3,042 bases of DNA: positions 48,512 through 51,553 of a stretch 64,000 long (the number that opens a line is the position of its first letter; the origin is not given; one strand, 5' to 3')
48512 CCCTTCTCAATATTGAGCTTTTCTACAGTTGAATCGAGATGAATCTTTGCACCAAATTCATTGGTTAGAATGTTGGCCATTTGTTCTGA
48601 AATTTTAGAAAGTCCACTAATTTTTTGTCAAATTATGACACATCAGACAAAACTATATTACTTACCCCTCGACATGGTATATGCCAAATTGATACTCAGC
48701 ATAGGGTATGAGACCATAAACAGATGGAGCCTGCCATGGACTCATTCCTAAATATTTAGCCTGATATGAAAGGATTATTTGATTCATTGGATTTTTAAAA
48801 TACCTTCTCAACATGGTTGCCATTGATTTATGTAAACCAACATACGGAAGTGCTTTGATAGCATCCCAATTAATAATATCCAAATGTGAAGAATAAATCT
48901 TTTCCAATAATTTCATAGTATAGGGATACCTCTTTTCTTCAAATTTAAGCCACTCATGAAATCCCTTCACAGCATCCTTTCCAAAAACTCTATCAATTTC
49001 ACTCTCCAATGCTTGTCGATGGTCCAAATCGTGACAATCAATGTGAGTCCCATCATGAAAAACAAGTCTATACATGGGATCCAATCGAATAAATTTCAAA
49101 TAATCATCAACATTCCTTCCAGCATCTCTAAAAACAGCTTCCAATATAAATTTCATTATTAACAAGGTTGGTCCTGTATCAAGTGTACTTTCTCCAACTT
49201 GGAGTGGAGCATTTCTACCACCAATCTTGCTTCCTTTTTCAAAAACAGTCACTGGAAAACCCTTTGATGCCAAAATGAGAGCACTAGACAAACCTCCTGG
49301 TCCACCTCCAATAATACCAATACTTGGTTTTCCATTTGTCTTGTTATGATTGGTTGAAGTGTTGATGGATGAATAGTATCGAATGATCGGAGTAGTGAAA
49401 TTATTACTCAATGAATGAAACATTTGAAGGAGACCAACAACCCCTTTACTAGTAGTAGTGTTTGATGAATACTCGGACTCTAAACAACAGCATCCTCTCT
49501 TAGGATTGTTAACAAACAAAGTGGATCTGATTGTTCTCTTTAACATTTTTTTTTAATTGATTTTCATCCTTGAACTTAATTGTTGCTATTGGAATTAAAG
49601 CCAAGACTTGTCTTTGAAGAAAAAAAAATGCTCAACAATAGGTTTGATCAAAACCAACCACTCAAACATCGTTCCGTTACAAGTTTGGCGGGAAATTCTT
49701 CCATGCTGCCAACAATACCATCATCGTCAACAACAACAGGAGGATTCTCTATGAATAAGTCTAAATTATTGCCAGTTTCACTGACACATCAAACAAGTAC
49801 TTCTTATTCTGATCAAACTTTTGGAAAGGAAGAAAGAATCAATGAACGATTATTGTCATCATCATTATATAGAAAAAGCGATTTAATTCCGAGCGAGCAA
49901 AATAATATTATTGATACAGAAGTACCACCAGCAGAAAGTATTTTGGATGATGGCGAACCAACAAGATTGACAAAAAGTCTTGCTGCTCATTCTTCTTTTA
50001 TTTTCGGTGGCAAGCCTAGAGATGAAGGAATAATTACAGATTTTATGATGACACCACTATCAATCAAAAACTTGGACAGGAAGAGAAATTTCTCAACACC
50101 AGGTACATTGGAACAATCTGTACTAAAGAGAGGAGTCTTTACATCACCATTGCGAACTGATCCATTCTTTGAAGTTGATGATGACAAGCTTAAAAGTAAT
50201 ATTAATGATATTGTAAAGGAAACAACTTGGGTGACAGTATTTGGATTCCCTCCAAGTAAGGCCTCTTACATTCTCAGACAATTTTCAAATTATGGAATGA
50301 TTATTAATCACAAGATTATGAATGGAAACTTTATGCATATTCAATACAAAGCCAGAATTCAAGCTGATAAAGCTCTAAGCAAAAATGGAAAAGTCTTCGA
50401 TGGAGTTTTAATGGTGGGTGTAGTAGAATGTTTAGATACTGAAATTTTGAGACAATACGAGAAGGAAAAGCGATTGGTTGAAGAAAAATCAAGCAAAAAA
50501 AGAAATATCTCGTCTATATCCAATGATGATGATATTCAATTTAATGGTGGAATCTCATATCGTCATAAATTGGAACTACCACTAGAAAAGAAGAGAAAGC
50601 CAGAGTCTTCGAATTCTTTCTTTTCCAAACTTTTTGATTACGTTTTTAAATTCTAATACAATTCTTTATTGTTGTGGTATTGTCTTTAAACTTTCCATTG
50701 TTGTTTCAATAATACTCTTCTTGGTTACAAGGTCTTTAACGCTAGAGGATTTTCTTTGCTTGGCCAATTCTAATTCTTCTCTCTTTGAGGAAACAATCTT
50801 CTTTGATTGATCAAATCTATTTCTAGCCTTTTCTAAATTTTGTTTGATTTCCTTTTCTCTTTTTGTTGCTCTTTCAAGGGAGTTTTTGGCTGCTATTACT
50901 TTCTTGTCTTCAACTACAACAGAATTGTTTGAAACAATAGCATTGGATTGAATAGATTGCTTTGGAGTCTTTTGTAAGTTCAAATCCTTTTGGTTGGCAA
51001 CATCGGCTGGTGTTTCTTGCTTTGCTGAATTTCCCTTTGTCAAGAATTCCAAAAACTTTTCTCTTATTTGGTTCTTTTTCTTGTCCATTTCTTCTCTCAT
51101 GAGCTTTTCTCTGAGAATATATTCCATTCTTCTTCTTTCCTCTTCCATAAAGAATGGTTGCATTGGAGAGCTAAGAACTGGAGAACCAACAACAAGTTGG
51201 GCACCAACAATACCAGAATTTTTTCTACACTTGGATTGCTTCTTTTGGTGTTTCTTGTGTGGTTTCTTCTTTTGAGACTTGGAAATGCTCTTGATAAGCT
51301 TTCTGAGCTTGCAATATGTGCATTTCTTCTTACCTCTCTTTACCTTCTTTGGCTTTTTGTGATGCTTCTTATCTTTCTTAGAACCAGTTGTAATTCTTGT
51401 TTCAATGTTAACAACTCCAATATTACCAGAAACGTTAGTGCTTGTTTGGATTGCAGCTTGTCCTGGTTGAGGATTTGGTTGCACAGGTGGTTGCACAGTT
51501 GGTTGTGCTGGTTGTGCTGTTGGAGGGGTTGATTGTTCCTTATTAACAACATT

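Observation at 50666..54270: About 1200-aa secreted protein built from a repeated, unrecognised Cys module (…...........…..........……….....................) plus a mucin-like tract and a Lys-rich tandem array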

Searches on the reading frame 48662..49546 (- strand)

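Call 8: search_protein_families(library=pfam, max_evalue=1, proteins=[window:48662-49546:-])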
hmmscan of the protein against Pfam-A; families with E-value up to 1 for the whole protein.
window:48662-49546:- (294 aa): 13 families
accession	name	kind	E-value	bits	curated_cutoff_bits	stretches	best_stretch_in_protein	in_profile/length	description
PF13450.12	NAD_binding_8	-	4.9e-10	40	21.9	1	78-129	1-52/68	NAD(P)-binding Rossmann-like domain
PF01593.30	Amino_oxidase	-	7.7e-08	32.5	19.8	1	84-214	2-119/443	Flavin containing amine oxidoreductase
PF07992.20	Pyr_redox_2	-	3.1e-05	24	26.1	1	76-193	3-76/291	Pyridine nucleotide-disulphide oxidoreductase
PF01266.30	DAO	-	6.2e-05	23.1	27.9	1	76-113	2-43/353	FAD dependent oxidoreductase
PF00890.30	FAD_binding_2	-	0.00026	20.8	20.4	1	78-110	4-36/414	FAD binding domain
PF01494.25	FAD_binding_3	-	0.00067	19.4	22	1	76-106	4-34/349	FAD binding domain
PF03486.20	HI0933_like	-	0.0017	18.3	50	1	77-109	4-36/244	HI0933-like protein Rossmann domain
PF01946.23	Thi4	-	0.0041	16.8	26.2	1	76-110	20-55/235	Thi4 family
PF00070.33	Pyr_redox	-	0.0056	17.6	22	1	76-117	2-42/82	Pyridine nucleotide-disulphide oxidoreductase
PF13738.12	Pyr_redox_3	-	0.0056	16.4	30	1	78-108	2-32/305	Pyridine nucleotide-disulphide oxidoreductase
PF12831.13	FAD_oxidored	-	0.0075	16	27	1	78-111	4-37/416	FAD dependent oxidoreductase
PF13454.12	NAD_binding_9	-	0.21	12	21.8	1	78-111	2-39/155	FAD-NAD(P)-binding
PF01134.28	GIDA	-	0.22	11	22.1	1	76-108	2-35/391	Glucose inhibited division protein A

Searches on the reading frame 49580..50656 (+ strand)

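Call 8: search_protein_families(library=pfam, max_evalue=1, proteins=[window:49580-50656:+])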
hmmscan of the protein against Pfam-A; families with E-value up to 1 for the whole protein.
window:49580-50656:+ (358 aa): 4 families
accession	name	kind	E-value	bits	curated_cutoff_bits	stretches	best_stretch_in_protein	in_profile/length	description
PF05172.20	RRM_Nup35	-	1.2e-28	99.3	24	1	214-285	6-81/89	Nup53/35/40-type RNA recognition motif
PF14605.12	Nup35_RRM_2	-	2e-10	40.8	27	1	216-266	2-53/53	Nup53/35/40-type RNA recognition motif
PF23407.1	WD40_Apc4_C_fungal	-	0.018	15.1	27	1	212-244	140-174/184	Apc4 WD40 domain C-terminal half, fungal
PF00076.28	RRM_1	-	0.069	13.5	20.7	1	233-275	17-66/70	RNA recognition motif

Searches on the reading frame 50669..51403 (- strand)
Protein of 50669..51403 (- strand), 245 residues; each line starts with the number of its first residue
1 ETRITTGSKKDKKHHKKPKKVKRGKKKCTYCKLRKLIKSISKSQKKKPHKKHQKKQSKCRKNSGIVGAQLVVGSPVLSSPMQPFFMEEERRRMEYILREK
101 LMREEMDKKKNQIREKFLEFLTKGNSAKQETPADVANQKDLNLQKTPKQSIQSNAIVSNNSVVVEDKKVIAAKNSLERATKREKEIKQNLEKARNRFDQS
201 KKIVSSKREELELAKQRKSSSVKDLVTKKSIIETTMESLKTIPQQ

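Call 8: search_protein_families(library=pfam, max_evalue=1, proteins=[window:50669-51403:-])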
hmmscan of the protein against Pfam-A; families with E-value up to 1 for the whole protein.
seq(245 aa): 1 family
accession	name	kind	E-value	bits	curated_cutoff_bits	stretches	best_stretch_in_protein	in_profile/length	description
PF13614.12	AAA_31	-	0.066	13.6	27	1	144-198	66-119/177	AAA domain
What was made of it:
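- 50669..51148 (-): Charged, helix-prone C-terminal region with a heptad-like pattern (aa ~1114-1172 = 50753-50929). It is a presumed coiled-coil oligomerisation region. There is no transmembrane or GPI-type hydrophobic end. Pfam gave only a sub-threshold AAA_31 hit (call 8).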
